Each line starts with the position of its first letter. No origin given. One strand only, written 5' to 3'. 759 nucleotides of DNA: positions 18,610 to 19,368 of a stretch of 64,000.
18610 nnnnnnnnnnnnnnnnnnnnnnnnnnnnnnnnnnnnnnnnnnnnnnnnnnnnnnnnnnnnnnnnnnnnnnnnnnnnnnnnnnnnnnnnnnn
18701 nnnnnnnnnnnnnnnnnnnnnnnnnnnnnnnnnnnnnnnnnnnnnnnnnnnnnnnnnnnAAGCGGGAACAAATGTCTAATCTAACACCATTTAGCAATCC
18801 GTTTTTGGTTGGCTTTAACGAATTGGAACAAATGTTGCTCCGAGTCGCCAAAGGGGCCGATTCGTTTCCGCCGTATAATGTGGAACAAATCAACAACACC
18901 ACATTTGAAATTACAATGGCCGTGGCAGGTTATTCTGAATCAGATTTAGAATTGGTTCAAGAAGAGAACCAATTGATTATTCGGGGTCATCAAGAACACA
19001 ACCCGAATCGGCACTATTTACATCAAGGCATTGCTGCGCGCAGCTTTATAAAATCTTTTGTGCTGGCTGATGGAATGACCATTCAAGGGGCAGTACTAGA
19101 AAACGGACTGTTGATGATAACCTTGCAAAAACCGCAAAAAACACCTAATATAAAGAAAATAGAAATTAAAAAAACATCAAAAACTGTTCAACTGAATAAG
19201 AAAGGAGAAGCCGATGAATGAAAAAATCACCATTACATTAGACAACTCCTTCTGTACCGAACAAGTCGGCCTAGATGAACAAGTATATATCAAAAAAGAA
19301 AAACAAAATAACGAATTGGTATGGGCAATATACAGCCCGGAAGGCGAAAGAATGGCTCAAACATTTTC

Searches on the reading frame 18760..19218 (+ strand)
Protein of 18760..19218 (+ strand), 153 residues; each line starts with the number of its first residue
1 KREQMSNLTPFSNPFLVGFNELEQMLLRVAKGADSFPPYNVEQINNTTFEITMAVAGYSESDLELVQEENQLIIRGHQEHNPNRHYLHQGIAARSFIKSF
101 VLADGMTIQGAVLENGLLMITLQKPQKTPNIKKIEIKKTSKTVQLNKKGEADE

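Call 49: search_protein_families(library=pfam, proteins=[window:18760-19218:+], max_evalue=0.0001)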
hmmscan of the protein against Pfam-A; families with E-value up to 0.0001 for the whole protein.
window:18760-19218:+ (153 aa): 1 family
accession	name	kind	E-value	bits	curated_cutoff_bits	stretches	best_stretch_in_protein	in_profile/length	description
PF00011.27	HSP20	-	1.1e-16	61.3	20.8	1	45-137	5-102/102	Hsp20/alpha crystallin family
